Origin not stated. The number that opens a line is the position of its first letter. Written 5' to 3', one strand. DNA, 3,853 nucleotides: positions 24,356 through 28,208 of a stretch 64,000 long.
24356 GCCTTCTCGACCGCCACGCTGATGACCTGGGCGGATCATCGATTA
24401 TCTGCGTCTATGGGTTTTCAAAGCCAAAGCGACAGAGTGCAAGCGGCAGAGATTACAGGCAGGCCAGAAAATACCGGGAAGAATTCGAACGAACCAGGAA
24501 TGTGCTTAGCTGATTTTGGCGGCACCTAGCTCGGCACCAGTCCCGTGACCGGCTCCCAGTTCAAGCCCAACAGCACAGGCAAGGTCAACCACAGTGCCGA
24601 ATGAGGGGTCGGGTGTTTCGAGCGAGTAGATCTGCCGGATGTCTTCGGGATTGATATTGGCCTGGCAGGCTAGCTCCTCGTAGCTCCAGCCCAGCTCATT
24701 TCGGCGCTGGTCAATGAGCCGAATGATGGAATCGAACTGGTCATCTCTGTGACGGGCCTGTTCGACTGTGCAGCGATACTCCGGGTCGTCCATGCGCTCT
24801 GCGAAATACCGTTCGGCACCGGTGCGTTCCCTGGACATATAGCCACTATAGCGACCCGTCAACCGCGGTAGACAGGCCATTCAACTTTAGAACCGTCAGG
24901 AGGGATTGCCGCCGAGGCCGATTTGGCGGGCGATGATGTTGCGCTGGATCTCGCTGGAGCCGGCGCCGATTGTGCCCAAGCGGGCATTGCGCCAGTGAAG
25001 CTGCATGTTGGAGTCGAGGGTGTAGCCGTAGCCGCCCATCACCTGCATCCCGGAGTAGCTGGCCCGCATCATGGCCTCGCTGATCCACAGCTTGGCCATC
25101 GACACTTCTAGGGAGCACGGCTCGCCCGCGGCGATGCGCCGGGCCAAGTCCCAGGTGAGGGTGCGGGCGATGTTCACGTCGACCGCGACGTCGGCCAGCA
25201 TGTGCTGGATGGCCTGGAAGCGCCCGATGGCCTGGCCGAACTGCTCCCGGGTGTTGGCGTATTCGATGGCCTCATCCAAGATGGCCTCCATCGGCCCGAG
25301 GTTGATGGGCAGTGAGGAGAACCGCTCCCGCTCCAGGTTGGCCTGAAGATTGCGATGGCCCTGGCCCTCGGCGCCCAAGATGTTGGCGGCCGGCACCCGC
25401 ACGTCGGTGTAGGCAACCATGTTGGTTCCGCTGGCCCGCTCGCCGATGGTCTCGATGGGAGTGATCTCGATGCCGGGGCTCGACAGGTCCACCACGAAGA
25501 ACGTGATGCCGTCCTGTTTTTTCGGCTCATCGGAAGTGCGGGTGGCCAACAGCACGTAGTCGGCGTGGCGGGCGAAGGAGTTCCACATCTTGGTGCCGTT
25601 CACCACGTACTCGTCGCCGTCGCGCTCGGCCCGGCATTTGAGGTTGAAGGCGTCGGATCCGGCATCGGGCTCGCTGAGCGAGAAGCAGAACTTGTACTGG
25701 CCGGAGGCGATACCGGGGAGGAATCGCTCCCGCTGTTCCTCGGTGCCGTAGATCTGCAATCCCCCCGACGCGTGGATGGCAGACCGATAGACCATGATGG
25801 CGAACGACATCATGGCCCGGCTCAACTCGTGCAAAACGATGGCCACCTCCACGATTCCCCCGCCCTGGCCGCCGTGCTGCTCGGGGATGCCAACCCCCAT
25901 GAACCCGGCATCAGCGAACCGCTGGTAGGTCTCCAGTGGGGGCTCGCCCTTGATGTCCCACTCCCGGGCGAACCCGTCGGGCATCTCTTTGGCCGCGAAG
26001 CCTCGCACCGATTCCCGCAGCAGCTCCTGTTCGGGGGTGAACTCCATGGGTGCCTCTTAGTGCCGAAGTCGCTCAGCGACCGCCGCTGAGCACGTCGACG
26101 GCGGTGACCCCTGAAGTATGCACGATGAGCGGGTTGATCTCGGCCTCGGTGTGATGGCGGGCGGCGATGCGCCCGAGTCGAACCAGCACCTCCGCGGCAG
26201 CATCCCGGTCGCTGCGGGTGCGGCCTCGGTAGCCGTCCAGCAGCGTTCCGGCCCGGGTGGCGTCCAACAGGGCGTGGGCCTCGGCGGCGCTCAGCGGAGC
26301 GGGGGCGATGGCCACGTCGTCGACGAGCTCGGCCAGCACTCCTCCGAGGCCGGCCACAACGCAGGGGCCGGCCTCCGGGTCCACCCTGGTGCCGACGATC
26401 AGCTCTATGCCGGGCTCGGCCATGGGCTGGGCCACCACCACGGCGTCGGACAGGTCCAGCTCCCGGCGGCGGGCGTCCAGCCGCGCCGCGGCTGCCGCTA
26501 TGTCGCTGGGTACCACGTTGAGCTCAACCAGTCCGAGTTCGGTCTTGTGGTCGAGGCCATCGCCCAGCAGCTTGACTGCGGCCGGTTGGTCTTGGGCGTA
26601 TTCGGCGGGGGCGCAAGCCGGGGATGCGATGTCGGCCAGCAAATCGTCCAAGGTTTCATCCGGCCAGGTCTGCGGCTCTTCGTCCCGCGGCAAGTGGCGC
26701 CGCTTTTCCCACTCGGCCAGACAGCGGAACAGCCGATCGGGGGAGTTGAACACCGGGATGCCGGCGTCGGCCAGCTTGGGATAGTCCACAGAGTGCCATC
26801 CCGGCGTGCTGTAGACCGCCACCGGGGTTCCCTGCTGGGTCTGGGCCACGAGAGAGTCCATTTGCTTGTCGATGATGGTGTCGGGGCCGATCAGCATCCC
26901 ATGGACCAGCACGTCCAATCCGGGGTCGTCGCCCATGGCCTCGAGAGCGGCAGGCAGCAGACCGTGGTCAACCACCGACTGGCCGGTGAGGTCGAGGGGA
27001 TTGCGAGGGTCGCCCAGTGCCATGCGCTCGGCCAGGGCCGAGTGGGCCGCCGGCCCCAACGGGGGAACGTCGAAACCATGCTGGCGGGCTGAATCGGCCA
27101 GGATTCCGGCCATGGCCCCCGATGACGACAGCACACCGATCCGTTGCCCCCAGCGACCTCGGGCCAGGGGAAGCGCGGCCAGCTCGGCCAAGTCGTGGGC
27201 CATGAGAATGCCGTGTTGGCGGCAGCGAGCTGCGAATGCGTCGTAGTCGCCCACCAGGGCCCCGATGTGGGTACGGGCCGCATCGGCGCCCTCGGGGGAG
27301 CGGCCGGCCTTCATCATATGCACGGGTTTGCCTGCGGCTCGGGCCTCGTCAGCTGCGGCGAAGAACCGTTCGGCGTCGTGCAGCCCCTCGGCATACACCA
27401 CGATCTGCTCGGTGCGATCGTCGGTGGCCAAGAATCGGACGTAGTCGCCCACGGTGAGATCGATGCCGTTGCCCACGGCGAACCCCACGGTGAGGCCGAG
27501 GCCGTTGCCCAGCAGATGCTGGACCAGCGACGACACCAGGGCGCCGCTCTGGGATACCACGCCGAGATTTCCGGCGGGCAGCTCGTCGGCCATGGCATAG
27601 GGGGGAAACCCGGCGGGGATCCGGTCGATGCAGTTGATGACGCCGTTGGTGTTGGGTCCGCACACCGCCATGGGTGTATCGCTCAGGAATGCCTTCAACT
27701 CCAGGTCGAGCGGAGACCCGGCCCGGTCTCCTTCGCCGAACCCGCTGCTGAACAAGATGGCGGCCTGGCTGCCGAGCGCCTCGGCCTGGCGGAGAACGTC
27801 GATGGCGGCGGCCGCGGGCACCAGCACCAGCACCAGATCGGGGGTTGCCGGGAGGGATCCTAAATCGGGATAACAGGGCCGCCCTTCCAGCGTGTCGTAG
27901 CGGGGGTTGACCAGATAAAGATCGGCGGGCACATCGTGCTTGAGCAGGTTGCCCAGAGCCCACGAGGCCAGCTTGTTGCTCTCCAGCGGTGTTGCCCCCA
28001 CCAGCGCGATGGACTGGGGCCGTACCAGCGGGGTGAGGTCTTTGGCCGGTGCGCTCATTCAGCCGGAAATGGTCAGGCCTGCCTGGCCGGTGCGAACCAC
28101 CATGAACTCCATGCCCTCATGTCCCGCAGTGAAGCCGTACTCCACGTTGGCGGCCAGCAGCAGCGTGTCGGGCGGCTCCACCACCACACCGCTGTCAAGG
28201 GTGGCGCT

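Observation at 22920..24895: Low-G+C three-gene cassette inserted into an acyl-CoA operon: orphan protein + Gp49/HigB-like toxin + convergent XRE regulator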

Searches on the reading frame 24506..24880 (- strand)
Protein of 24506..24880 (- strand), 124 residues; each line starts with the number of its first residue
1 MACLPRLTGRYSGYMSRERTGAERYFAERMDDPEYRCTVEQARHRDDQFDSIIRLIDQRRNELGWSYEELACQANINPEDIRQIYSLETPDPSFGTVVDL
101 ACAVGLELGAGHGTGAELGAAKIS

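Call 4: search_protein_families(library=pfam, proteins=[window:24506-24880:-], max_evalue=0.1)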
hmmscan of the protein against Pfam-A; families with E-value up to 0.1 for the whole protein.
window:24506-24880:- (124 aa): 2 families
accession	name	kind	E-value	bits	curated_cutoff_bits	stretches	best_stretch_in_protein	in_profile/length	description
PF01381.28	HTH_3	-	0.031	14.7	23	1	58-108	3-52/55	Helix-turn-helix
PF12844.13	HTH_19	-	0.055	13.8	30.2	1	56-107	4-54/64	Helix-turn-helix domain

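Call 5: search_protein_families(library=padloc, proteins=[window:24506-24880:-], max_evalue=1)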
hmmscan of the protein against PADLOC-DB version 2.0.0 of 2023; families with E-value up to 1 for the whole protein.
window:24506-24880:- (124 aa): 1 family
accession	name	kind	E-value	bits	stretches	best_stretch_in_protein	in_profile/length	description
PDLC04142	capH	-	0.014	14.4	1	55-101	10-55/103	capH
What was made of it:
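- On Catalogued anti-phage defence systems (PADLOC v2): C has only a weak capH hit (E 0.014) (call 5).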

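Call 6: search_protein_families(library=ncbifam, proteins=[window:24506-24880:-], max_evalue=1)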
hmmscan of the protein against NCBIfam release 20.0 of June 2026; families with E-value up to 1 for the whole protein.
window:24506-24880:- (124 aa): 2 families
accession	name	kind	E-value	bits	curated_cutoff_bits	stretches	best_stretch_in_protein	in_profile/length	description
TIGR03070.1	couple_hipB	subfamily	0.019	14.9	71.65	1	54-108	5-58/58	type II toxin-antitoxin system Y4mF family antitoxin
NF046031.1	AntRepSinIBacil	equivalog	0.13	12.3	80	1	62-87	10-38/58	anti-repressor SinI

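Call 7: search_protein_families(library=phrogs, proteins=[window:24506-24880:-], max_evalue=1)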
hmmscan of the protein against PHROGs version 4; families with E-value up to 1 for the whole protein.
window:24506-24880:- (124 aa): 6 families
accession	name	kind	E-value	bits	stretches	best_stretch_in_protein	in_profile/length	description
phrog_1373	-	transcription regulation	2.1e-05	25.6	1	27-108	42-119/166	transcriptional regulator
phrog_4268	-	transcription regulation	0.023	15.9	1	67-110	49-91/96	transcriptional repressor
phrog_5823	-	transcription regulation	0.092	12.9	1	56-110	11-65/404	transcriptional regulator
phrog_16782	-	unknown function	0.17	13.1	1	24-44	31-51/55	-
phrog_6288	-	unknown function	0.17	12.4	1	3-103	8-81/322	-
phrog_4779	-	transcription regulation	0.43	12.1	1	61-95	12-46/98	transcriptional regulator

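Call 36: search_solved_structures(query=A3, max_evalue=1, show_alignments=2)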
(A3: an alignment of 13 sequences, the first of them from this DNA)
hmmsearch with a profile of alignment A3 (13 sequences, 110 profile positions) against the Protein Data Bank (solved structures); distinct sequences matched with E-value up to 1: 43.
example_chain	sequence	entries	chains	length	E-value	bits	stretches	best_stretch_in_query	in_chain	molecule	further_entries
5k98_B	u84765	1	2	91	0.0026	20.8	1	43-105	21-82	Antitoxin HipB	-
2wiu_B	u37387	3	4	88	0.0027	20.7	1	43-105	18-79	HTH-TYPE TRANSCRIPTIONAL REGULATOR HIPB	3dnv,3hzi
4z5h_A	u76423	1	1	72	0.003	20.6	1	43-96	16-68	Antitoxin HipB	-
1zug_A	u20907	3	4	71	0.0036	20.3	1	41-91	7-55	PHAGE 434 CRO PROTEIN | REGULATORY PROTEIN CRO | PROTEIN (434 CRO)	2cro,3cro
1sq8_A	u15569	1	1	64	0.006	19.6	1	42-93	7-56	dh434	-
2ofy_A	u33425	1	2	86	0.0092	19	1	50-96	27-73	Putative XRE-family transcriptional regulator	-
4yg4_A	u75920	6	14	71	0.01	18.9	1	43-96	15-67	Antitoxin HipB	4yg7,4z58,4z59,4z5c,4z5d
4yg1_A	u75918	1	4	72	0.013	18.5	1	43-95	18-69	Antitoxin HipB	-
7bqm_A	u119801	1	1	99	0.055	16.5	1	21-79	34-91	Chantal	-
7nrd_Sh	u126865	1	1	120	0.084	16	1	38-97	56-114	Multiprotein-bridging factor 1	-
2mez_A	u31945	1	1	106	0.091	15.8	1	40-100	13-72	Multiprotein Bridging Factor (MBP-like)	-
1r63_A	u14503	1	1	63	0.1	15.7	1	41-93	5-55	REPRESSOR PROTEIN FROM BACTERIOPHAGE 434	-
9p73_CH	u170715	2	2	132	0.11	15.6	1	40-97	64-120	Endothelial differentiation-related factor 1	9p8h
1per_L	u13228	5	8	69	0.11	15.6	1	41-94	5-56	PROTEIN (434 REPRESSOR) | 434 REPRESSOR | REPRESSOR PROTEIN CI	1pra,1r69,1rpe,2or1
3g7d_A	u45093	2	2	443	0.11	15.6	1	50-100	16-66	PhpD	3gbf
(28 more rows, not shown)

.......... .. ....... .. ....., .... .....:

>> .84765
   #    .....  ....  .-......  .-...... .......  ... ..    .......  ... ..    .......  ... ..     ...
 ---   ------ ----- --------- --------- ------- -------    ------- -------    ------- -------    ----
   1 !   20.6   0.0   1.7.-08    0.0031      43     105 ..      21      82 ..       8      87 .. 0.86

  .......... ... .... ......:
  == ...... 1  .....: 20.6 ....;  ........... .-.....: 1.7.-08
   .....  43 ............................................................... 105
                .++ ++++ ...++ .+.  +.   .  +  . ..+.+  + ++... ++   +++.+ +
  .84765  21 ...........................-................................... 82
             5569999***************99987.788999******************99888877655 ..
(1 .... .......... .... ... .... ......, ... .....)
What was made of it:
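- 24506..24838 (-): Gene C (110 aa): XRE-HTH protein, putative HigA-like antitoxin and autorepressor. The PDB profile search finds HipB and 434 Cro (call 36).
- On Type II TA, HigB(Gp49)/HigA(XRE) class: PDB profile hits to HipB and 434 Cro (call 36).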

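Call 37: search_protein_families(library=pfam, alignment_id=A3, max_evalue=0.1)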
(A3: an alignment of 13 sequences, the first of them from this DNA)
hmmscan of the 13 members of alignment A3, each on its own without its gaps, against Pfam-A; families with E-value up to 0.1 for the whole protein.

A. member 1, seq(110 aa): 3 families
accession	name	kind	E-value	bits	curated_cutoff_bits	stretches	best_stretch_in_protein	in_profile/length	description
PF01381.28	HTH_3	-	0.024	15.1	23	1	44-94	3-52/55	Helix-turn-helix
PF12844.13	HTH_19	-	0.041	14.2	30.2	1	42-93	4-54/64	Helix-turn-helix domain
PF13560.12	HTH_31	-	0.091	13.5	27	0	44-92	8-56/64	Helix-turn-helix domain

B. families by the number of members that match (of 13 scanned): 12 families
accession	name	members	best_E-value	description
PF01381.28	HTH_3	13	2.1e-11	Helix-turn-helix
PF13560.12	HTH_31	12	4.7e-07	Helix-turn-helix domain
PF13443.12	HTH_26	11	1e-07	Cro/C1-type HTH DNA-binding domain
PF13545.12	HTH_Crp_2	10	0.0017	Crp-like helix-turn-helix domain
PF13744.12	HTH_37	3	0.0018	Helix-turn-helix domain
PF09278.17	MerR-DNA-bind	3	0.0073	MerR, DNA binding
PF09339.16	HTH_IclR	2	0.03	IclR helix-turn-helix domain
PF12486.13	VasL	2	0.079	Type VI secretion system, EvfB, or VasL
PF12844.13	HTH_19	1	0.041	Helix-turn-helix domain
PF06892.16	Phage_CP76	1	0.041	Phage regulatory protein CII (CP76)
PF13338.12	AbiEi_4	1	0.069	Transcriptional regulator, AbiEi antitoxin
PF24037.1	DUF7346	1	0.086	Family of unknown function (DUF7346)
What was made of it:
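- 24506..24838 (-): HTH_3 matches 13/13 family members, best 2e-11 (call 37).
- Checked: This copy scores weakly (HTH_3 E 0.03, call 4), but all 13 family members match (best 2e-11, call 37).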

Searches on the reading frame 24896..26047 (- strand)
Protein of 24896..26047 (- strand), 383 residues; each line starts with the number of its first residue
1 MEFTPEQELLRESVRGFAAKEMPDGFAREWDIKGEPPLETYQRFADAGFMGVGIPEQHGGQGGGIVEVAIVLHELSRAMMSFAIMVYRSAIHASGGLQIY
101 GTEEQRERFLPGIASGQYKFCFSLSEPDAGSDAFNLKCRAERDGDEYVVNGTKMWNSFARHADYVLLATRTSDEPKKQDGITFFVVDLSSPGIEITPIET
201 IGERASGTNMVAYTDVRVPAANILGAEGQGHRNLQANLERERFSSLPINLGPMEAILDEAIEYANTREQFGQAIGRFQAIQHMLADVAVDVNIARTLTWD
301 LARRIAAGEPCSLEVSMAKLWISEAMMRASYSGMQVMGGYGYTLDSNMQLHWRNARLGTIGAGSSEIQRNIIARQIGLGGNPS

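Call 4: search_protein_families(library=pfam, proteins=[window:24896-26047:-], max_evalue=0.1)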
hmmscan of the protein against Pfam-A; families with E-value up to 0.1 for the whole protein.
window:24896-26047:- (383 aa): 5 families
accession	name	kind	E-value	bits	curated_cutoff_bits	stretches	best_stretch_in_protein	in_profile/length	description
PF00441.29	Acyl-CoA_dh_1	-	3.4e-44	151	22.4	1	228-376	1-149/150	Acyl-CoA dehydrogenase, C-terminal domain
PF02771.21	Acyl-CoA_dh_N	-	9e-29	100.6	22.9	1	4-117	1-113/113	Acyl-CoA dehydrogenase, N-terminal domain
PF02770.24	Acyl-CoA_dh_M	-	9.4e-22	77.4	33.3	1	121-216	1-97/97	Acyl-CoA dehydrogenase, middle domain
PF08028.16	Acyl-CoA_dh_2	-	1.1e-14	55.3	22.7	1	250-359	8-127/134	Acyl-CoA dehydrogenase, C-terminal domain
PF11794.13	HpaB_N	-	0.033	14.2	35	1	147-197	178-229/270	4-hydroxyphenylacetate 3-hydroxylase N terminal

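Call 52: find_related_loci(query=window:24896-26047:-, collection=genome_contigs, flank=7000)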
Query window:24896-26047:- (383 aa) in genome_contigs; peptide patterns used: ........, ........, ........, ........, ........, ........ (x = any residue, [..] = any of these).
249 stretches matched a pattern; 227 encode a relative of the query (tblastn E <= 1e-3); the best 80 are kept; 77 distinct loci.
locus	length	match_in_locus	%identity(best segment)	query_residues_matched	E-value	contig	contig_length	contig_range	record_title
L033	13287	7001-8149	98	1-383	0e+0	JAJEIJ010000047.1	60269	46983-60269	MAG: Acidimicrobiia bacterium isolate p16x65bins.37 k141_139355, whole genome shotgun sequence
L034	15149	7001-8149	97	1-383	0e+0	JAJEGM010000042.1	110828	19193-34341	MAG: Acidimicrobiia bacterium isolate p16x57bins.12 k141_952796, whole genome shotgun sequence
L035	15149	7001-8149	97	1-383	0e+0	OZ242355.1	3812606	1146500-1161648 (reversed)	MAG: Acidimicrobiales bacterium isolate 104998a1-4135-4d78-96d2-be0913496795 genome assembly, chromosome: 1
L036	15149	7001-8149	97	1-383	0e+0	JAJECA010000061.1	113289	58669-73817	MAG: Acidimicrobiia bacterium isolate jk18x9bins.74 k141_138241, whole genome shotgun sequence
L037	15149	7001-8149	97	1-383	0e+0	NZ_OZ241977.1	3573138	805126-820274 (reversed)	MAG: Candidatus Poriferisocius sp. isolate 487b4cec-4729-4ab4-8a52-7084cce3f8e8 chromosome 1, complete sequence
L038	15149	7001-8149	96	1-383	0e+0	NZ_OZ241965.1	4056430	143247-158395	MAG: Candidatus Poriferisocius sp. isolate b25f411a-8abc-437d-a916-241d4d5bb498 chromosome 1, complete sequence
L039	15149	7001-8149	97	1-383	0e+0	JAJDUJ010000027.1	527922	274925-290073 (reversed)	MAG: Acidimicrobiia bacterium isolate jk18x1bzbins.74 k141_1259022, whole genome shotgun sequence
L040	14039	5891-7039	96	1-383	0e+0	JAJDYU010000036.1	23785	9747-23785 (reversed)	MAG: Acidimicrobiia bacterium isolate jk18x34bins.52 k141_361674, whole genome shotgun sequence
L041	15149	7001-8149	95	1-383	0e+0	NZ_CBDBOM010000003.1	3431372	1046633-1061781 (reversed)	MAG: Candidatus Poriferisocius sp. isolate 6cc4a3fc-7d21-471c-8f5b-206ccb7f2e02 contig_3, whole genome shotgun sequence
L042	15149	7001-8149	95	1-383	0e+0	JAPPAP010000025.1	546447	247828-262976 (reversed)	MAG: bacterium isolate IRC1_bin_38 NODE_6_length_546447_cov_33.4279, whole genome shotgun sequence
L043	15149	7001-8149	95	1-383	0e+0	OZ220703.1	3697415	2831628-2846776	MAG: Acidimicrobiales bacterium isolate 8adfe4d6-2910-4d5b-99a4-34b3ebb1dbab genome assembly, chromosome: 1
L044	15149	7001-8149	96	1-383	0e+0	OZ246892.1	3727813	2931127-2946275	MAG: Acidimicrobiales bacterium isolate 3c6b77ed-a9df-485c-af98-3e10d3554373 genome assembly, chromosome: 1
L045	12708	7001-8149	95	1-383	0e+0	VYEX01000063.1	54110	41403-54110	MAG: Acidimicrobiia bacterium isolate SB0677_bin_11 NODE_215_length_54110_cov_39.604921, whole genome shotgun sequence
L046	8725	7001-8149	95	1-383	0e+0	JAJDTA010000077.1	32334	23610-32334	MAG: Acidimicrobiia bacterium isolate jk18x11bins.4 k141_1449678, whole genome shotgun sequence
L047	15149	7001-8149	94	1-383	0e+0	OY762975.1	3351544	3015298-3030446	MAG: Acidimicrobiales bacterium isolate b2754c8c-b586-4d69-863e-0c5c3858fa40 genome assembly, chromosome: 1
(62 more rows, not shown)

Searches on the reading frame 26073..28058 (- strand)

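Call 4: search_protein_families(library=pfam, proteins=[window:26073-28058:-], max_evalue=0.1)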
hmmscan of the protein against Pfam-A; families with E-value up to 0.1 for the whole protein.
window:26073-28058:- (661 aa): 5 families
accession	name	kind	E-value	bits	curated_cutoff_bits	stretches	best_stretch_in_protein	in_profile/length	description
PF13607.11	Succ_CoA_lig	-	3.5e-40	137.4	27.4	1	162-295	1-133/138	Succinyl-CoA ligase like flavodoxin domain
PF13549.11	ATP-grasp_5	-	2.3e-35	122.4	27.6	1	490-656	46-217/221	ATP-grasp domain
PF13380.12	CoA_binding_2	-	1.5e-16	61.3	22.8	1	16-141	2-114/116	CoA binding domain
PF02629.25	CoA_binding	-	0.0041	18.3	22.3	1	15-106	4-97/97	CoA binding domain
PF11895.13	Peroxidase_ext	-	0.093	13.1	25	0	130-163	13-46/79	Fungal peroxidase extension region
